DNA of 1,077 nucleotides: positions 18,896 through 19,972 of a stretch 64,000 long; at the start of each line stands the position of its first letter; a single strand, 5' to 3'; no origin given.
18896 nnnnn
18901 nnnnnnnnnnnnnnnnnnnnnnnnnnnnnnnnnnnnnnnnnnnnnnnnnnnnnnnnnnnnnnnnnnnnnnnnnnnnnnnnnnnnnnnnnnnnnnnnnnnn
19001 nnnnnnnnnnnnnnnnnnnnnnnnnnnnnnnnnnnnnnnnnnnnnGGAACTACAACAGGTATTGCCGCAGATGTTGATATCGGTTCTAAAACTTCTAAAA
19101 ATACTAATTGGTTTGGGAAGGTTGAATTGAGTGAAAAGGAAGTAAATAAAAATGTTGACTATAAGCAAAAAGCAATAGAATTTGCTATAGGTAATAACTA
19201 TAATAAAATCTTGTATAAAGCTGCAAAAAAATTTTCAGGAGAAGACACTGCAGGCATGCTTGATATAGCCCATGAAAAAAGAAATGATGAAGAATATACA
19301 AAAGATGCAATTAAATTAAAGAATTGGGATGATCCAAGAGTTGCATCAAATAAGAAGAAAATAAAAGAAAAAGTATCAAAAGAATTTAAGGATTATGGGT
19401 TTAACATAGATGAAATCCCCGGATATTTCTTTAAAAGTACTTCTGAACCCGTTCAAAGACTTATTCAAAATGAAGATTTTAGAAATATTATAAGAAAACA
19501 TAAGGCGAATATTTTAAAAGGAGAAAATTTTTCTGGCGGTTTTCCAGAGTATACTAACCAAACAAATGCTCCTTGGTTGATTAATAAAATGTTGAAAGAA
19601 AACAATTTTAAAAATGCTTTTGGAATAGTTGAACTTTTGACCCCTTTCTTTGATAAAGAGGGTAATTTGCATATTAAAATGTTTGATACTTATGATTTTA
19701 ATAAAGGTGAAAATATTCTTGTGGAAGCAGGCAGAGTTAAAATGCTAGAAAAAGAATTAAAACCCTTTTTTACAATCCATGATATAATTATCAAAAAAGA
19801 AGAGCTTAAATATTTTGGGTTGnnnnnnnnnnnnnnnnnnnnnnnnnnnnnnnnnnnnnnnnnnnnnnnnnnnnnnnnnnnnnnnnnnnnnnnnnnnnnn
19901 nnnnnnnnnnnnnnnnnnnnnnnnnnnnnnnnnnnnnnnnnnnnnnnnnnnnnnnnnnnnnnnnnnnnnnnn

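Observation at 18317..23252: Accessory island splitting an mlaE-mlaF / mlaD operon: candidate decayed polymorphic toxin-immunity array with no recognisable delivery system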

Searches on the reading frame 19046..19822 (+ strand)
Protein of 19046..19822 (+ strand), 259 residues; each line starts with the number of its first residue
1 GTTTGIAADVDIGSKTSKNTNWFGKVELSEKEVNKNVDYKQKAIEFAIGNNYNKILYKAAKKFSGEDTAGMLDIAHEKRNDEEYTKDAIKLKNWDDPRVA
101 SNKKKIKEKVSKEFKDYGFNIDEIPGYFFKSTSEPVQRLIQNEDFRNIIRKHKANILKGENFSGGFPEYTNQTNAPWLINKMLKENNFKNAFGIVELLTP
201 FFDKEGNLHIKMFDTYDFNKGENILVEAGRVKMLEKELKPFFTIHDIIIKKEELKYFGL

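Call 23: find_related_loci(query=A1, collection=viral_contigs, flank=10000)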
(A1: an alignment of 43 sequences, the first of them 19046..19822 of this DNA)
Query A1 (259 aa) in viral_contigs; peptide patterns used: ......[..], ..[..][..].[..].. (x = any residue, [..] = any of these).
110 stretches matched a pattern, but none encodes a relative of the query by tblastn (E <= 1e-3).

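Call 28: predict_structure(alignment_id=A1)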
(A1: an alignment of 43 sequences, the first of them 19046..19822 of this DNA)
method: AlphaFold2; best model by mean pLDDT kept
length: 259 residues; sequences in the alignment: 43
mean_pLDDT: 84.8   pTM: 0.80
mean pLDDT of the five models: 84.8, 84.7, 84.4, 84.5, 83.8
residues with pLDDT >= 90: 191; 70-90: 20; 50-70: 15; < 50: 33
segments of 3 or more residues with pLDDT < 50: 1-33
pLDDT, mean of each block of 10 residues (from residue 1): 32 30 32 64 94 95 94 96 97 96 96 93 97 98 97 98 93 62 84 96 98 87 86 95 98 97
secondary structure, 60 per line:
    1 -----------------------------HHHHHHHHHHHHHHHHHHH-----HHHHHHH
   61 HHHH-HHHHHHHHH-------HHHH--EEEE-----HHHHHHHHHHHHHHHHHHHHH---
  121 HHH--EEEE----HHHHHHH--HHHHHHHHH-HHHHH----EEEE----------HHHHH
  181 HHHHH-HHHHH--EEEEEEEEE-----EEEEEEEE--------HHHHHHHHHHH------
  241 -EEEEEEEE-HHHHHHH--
elements in order: H30-48 H54-64 H66-74 H82-85 E88-91 H97-117 E126-129 H134-140 H143-151 H153-157 E162-165 H176-185 H187-191 E194-202 E208-215 H224-234 E242-249 H251-257
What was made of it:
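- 19166..19807 (+): CT domain of p459, residues 241-454: the predicted toxic domain, with an invariant DxYDFN motif. The AlphaFold2 model has a core pLDDT above 93 and pTM 0.80 (call 28).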

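Call 30: search_solved_structures(query=A1, max_evalue=1)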
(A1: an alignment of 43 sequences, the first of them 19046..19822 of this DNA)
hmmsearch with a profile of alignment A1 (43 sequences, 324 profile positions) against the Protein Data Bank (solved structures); distinct sequences matched with E-value up to 1: 1.
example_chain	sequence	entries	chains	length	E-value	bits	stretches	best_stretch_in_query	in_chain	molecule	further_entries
6xso_A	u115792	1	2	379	0.27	14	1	110-191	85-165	Cellulase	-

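Call 31: fold_search(model_id=the predicted structure, library=pdb)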
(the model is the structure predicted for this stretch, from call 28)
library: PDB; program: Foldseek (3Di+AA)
matches with E <= 10: 141; with E <= 0.001: 0
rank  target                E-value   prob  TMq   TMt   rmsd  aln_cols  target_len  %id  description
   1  9jdi_A                3.8e-02  0.21  0.22  0.18  15.7       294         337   12  Crystal structure of the type VI secretion system effector-immunity complex BtpeA CTD-BtpiA from Bacteroides fragilis. (released 2025-09-03)
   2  4i29_A                3.9e-01  0.04  0.12  0.09  16.4       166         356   10  Binary complex of mouse TdT with ssDNA and Mn++ (released 2013-07-24)
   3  7pub_DR               9.8e-01  0.03  0.11  0.11  13.4       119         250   13  Late assembly intermediate of the Trypanosoma brucei mitoribosomal small subunit (released 2022-05-04)
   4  4xm7                  1.2e+00  0.02  0.11  0.07  19.8       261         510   12  Anthrax toxin lethal factor with ligand-induced binding pocket (released 2015-11-11)
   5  6w4n_B                1.3e+00  0.06  0.15  0.12  13.7       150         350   11  Co-crystal structure of Pd_dinase with probe glycine-propargylglycine-AOMK (released 2021-03-17)
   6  5wdl_C                1.4e+00  0.06  0.14  0.11  13.4       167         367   10  A processive dipeptidyl aminopeptidase secreted from an established commensal bacterium P. distasonis (released 2018-07-11)
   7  2imj_D                1.5e+00  0.07  0.10  0.16   6.4        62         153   18  X-ray Crystal Structure of Protein PFL_3262 from Pseudomonas fluorescens. Northeast Structural Genomics Consortium Tar (released 2006-10-24)
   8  4pkt                  1.5e+00  0.01  0.09  0.06  19.1       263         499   11  Anthrax toxin lethal factor with bound small molecule inhibitor 13 (released 2014-11-12)
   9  4r39_C                1.6e+00  0.02  0.13  0.17  18.3       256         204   11  Histidine kinase domain from Erythrobacter litoralis EL346 blue-light activated histidine kinase (released 2014-12-03)
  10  4pkv                  1.6e+00  0.01  0.10  0.06  20.4       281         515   11  Anthrax toxin lethal factor with bound small molecule inhibitor 16 (released 2014-11-12)
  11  7ah9_5N               1.7e+00  0.10  0.12  0.07   7.7        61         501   11  Substrate-engaged type 3 secretion system needle complex from Salmonella enterica typhimurium - SpaR state 1 (released 2021-03-17)
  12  4pkr                  1.7e+00  0.01  0.08  0.05  22.1       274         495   12  Anthrax toxin lethal factor with bound small molecule inhibitor 10 (released 2014-11-12)
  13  2imj_B                1.8e+00  0.06  0.10  0.16   6.8        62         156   16  X-ray Crystal Structure of Protein PFL_3262 from Pseudomonas fluorescens. Northeast Structural Genomics Consortium Tar (released 2006-10-24)
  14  6i1y_A                2.2e+00  0.06  0.11  0.07   5.9        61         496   11  Vibrio vulnificus EpsD (released 2019-04-10)
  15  5vzj_E                2.2e+00  0.05  0.10  0.10  12.4        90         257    9  STRUCTURE OF A TWELVE COMPONENT MPP6-NUCLEAR RNA EXOSOME COMPLEX BOUND TO RNA (released 2017-08-02)
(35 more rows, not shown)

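Call 36: fold_search(model_id=the predicted structure, library=viral)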
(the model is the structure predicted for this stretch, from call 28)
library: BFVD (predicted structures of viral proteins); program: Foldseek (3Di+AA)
matches with E <= 10: 218; with E <= 0.001: 0
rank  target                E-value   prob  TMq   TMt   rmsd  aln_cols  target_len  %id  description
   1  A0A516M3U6            9.0e-02  0.12  0.19  0.20  16.2       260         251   12  (no name in the UniProt tables at hand)
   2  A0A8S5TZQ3            1.4e-01  0.08  0.14  0.16  21.7       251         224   10  Large polyvalent protein-associated domain 3 [Myoviridae sp. cttph48]
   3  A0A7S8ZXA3            4.3e-01  0.14  0.24  0.18  18.1       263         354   11  PA [Goettingen orthomyxo-like virus]
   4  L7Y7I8                4.8e-01  0.03  0.12  0.11  17.2       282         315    9  Uncharacterized protein [Megavirus lba]
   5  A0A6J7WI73            5.1e-01  0.06  0.18  0.17  22.0       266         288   12  Uncharacterized protein [uncultured Caudovirales phage]
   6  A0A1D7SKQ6            6.8e-01  0.06  0.12  0.05  10.8       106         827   11  Baseplate hub subunit tail lysozyme [Cyanophage S-RIM14]
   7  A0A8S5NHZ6            7.2e-01  0.07  0.13  0.20  12.8       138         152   12  Uncharacterized protein [Siphoviridae sp. cttFh17]
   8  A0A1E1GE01            8.6e-01  0.08  0.13  0.18  10.8       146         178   10  (no name in the UniProt tables at hand)
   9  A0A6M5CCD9            8.6e-01  0.04  0.16  0.06  14.0       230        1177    8  (no name in the UniProt tables at hand)
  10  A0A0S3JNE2            9.1e-01  0.06  0.14  0.17  11.5       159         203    8  (no name in the UniProt tables at hand)
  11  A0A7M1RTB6            1.1e+00  0.01  0.10  0.12  24.6       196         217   11  Uncharacterized protein [uncultured phage cr130_1]
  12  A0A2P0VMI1            1.2e+00  0.02  0.11  0.07  18.4       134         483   12  Sulfatase [Tetraselmis virus 1]
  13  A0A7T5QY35            1.3e+00  0.03  0.11  0.12  14.1       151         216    9  (no name in the UniProt tables at hand)
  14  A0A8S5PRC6            1.3e+00  0.03  0.11  0.06  31.9       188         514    9  Portal [Myoviridae sp. ctEg02]
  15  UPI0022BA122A         1.5e+00  0.03  0.09  0.15  13.2        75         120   15  (no name look-up for this kind of identifier)
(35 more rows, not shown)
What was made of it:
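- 19166..19807 (+): Foldseek found nothing significant (PDB best E 0.038; BFVD best E 0.09; calls 31, 36).
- Tried and rejected: The best hit, the T6SS effector BtpeA C-terminal domain, had E 0.038, probability 0.21 and TM-score 0.22, and I treat it as noise (calls 28, 31, 36).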

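Call 48: search_protein_representatives(alignment_id=A1)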
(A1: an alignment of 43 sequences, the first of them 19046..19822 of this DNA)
Query: 43 sequences, 324 profile positions. Proteins with E-value up to 0.001 (for the whole library): 474; up to 1e-10: 289; up to 1e-30: 60. The best 150 are listed.
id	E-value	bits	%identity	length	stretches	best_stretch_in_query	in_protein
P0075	1.6e-122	425.5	-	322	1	1-322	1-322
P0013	1.0e-119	416.3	-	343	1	1-322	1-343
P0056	1.4e-117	409.3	-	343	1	1-323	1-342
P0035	2.6e-117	408.4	-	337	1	1-323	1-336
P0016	3.8e-117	407.9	-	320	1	1-322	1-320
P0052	6.5e-105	367.7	-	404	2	86-322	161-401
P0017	3.2e-95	335.8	-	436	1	10-322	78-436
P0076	8.7e-95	334.4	-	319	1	2-322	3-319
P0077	3.0e-86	306.4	-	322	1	14-303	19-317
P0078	2.0e-85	303.7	-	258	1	83-322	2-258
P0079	1.9e-84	300.5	-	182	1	143-322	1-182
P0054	2.5e-82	293.5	-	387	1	6-321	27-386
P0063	3.6e-79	283.1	-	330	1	41-322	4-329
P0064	4.9e-78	279.4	-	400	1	17-323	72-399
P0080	4.3e-77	276.3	-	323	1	44-323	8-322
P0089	5.0e-65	236.6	-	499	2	8-322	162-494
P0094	3.4e-50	187.9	-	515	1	101-322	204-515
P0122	1.7e-31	126.4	-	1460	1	30-312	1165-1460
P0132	1.3e-29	120.3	-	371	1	23-315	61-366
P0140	2.9e-27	112.5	-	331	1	105-308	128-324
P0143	1.2e-26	110.5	-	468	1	33-319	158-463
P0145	4.0e-26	108.8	-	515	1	39-317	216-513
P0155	2.9e-24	102.6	-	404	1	6-315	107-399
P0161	2.4e-23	99.6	-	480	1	30-315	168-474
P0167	1.4e-22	97.1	-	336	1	119-313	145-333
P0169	6.2e-22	95.0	-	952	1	43-322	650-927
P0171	8.5e-22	94.5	-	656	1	137-319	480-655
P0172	9.8e-22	94.3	-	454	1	17-313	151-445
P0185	1.7e-20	90.3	-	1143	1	162-317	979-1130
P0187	3.9e-20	89.1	-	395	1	78-313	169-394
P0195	9.1e-20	87.9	-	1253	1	131-312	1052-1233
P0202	2.0e-19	86.8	-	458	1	2-317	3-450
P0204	2.5e-19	86.4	-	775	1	35-319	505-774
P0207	3.9e-19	85.8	-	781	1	18-313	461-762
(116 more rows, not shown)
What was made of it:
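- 19166..19807 (+): The exhaustive profile search found 474 cluster representatives (call 48).
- The exhaustive profile search found 474 cluster representatives; in the members examined the domain is at the C-terminal end (call 48).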

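Call 49: search_protein_families(library=pfam, proteins=[P0122, P0169, P0185, P0195, P0204, P0207, P0171, P0094, P0089, P0145], max_evalue=0.01)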
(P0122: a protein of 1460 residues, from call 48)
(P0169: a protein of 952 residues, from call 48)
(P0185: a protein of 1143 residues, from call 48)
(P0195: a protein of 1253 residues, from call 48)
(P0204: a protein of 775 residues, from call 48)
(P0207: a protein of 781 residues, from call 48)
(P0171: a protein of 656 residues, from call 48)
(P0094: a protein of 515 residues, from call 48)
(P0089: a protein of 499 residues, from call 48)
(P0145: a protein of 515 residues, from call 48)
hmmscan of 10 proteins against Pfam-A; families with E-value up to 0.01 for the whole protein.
P0122 (1460 aa): 1 family
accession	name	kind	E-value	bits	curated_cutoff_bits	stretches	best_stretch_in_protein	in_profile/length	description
PF05593.20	RHS_repeat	-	6.5e-07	30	22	1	629-675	1-37/38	RHS Repeat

P0169 (952 aa): 0 families

P0185 (1143 aa): 2 families
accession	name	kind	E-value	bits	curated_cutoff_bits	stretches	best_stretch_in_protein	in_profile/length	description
PF07661.19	MORN_2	-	5.6e-07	29.5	29.6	0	594-611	4-21/22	MORN repeat variant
PF05593.20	RHS_repeat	-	1.9e-06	28.6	22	0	258-300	1-37/38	RHS Repeat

P0195 (1253 aa): 1 family
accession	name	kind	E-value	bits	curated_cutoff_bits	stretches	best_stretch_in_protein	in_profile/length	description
PF05593.20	RHS_repeat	-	9.3e-07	29.5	22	0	526-559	1-32/38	RHS Repeat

P0204 (775 aa): 0 families

P0207 (781 aa): 0 families

P0171 (656 aa): 0 families

P0094 (515 aa): 0 families

P0089 (499 aa): 0 families

P0145 (515 aa): 0 families

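Call 54: find_encoding_contigs(protein=P0122, flank=6000, max_places=2)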
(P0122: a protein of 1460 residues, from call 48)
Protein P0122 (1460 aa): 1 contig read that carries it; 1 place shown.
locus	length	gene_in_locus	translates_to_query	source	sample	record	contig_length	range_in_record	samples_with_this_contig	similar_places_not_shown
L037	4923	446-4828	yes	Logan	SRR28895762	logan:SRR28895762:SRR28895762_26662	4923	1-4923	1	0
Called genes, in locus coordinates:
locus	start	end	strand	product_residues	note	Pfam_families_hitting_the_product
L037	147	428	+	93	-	-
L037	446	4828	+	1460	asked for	PF05593:RHS_repeat (faint)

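Call 68: search_protein_families(library=pfam, alignment_id=A4, max_evalue=0.05)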
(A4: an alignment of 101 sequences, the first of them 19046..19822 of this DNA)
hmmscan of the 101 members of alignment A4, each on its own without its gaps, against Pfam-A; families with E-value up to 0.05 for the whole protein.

A. member 1, window:19046-19822:+ (259 aa): 0 families

B. families by the number of members that match (of 101 scanned): 49 families (the first 25 are shown)
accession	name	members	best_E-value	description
PF04233.19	Phage_Mu_F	9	1.5e-05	Phage Mu protein F like protein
PF25310.1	VG15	4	7.7e-05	VG15 protein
PF24711.1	YxiG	1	0.00058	YxiG-like protein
PF16855.10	Soc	1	0.0013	Small outer capsid protein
PF09787.14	Golgin_A5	1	0.0014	Golgin subfamily A member 5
PF23152.1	GDH_2nd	1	0.0021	NAD-specific glutamate dehydrogenase, second domain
PF04782.17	DUF632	1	0.003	Protein of unknown function (DUF632)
PF16779.11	DMP12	1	0.0032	DNA-mimic protein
PF20413.5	BLTP1_N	1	0.0033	BLTP1-like family N-terminal region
PF08729.15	HUN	1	0.0036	HPC2 and ubinuclein domain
PF09793.14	AD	1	0.0038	Anticodon-binding domain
PF13949.11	ALIX_LYPXL_bnd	1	0.0041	ALIX V-shaped domain binding to HIV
PF01499.21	Herpes_UL25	1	0.0069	Herpesvirus UL25 family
PF01486.22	K-box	1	0.007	K-box region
PF16298.10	DUF4940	1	0.0072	Domain of unknown function (DUF4940)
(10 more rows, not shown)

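Call 69: search_protein_families(library=pfam, proteins=[P0143, P0161, P0172, P0140, P0167, P0187, P0169, P0132, P0155, P0202], max_evalue=0.05)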
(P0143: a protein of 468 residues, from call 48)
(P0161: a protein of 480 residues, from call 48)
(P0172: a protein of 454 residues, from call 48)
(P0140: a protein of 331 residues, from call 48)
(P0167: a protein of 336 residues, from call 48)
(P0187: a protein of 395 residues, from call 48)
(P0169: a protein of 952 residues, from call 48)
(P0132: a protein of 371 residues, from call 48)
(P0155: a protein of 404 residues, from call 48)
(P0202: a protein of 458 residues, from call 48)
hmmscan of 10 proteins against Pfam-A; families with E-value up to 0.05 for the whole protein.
P0143 (468 aa): 0 families

P0161 (480 aa): 0 families

P0172 (454 aa): 3 families
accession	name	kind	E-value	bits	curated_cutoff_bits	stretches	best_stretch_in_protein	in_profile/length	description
PF04782.17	DUF632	-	0.003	17.3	25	1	121-237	142-263/317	Protein of unknown function (DUF632)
PF07167.19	PhaC_N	-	0.0085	16.2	23.7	1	190-305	16-127/173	Poly-beta-hydroxybutyrate polymerase (PhaC) N-terminus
PF04336.18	ACP_PD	-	0.047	14.2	27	0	129-213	96-178/183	Acyl carrier protein phosphodiesterase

P0140 (331 aa): 0 families

P0167 (336 aa): 1 family
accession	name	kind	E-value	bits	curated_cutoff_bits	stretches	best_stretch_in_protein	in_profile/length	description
PF01486.22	K-box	-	0.007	16.9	30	1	2-46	16-60/93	K-box region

P0187 (395 aa): 0 families

P0169 (952 aa): 0 families

P0132 (371 aa): 2 families
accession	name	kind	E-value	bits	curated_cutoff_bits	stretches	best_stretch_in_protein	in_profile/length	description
PF01499.21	Herpes_UL25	-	0.0069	15.5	25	1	55-142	43-129/555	Herpesvirus UL25 family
PF06133.16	Com_YlbF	-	0.026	15.4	23.9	1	254-297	1-43/105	Control of competence regulator ComK, YlbF/YmcA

P0155 (404 aa): 2 families
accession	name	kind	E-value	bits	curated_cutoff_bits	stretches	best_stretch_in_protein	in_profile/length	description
PF04233.19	Phage_Mu_F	-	4.6e-05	24.6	29.6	1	6-52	61-111/112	Phage Mu protein F like protein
PF25310.1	VG15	-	0.0032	18.1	26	1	7-64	138-199/212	VG15 protein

P0202 (458 aa): 1 family
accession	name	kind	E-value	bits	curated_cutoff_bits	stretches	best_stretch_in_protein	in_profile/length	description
PF18692.7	DUF5640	-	0.03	14.6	28.5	0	46-87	13-54/85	Family of unknown function (DUF5640)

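Call 71: find_encoding_contigs(protein=P0155, flank=10000, max_places=1)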
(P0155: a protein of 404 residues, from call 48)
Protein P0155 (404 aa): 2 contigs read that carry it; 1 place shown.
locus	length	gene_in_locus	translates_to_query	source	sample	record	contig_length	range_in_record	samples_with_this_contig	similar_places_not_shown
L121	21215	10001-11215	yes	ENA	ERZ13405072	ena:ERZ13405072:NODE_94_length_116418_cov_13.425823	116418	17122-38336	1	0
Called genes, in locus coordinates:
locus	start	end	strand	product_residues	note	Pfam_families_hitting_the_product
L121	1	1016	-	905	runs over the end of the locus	PF04851:ResIII, PF00271:Helicase_C (weak)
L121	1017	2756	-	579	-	PF01555:N6_N4_Mtase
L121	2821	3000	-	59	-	-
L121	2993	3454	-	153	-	-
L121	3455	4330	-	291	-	PF04383:KilA-N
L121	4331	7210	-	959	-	PF00176:SNF2-rel_dom, PF13872:AAA_34 (weak), PF00270:DEAD, PF04851:ResIII, PF00271:Helicase_C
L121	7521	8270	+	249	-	-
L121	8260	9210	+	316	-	PF06089:Asparaginase_II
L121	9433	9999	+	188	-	-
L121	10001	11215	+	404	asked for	-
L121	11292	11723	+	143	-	-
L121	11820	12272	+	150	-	-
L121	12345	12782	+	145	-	-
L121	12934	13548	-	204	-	PF00574:CLP_protease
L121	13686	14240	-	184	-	PF23564:EF-hand_FSTL1 (faint), PF13499:EF-hand_7 (faint), PF00036:EF-hand_1 (faint), PF13202:EF-hand_5 (faint), PF13405:EF-hand_6 (faint)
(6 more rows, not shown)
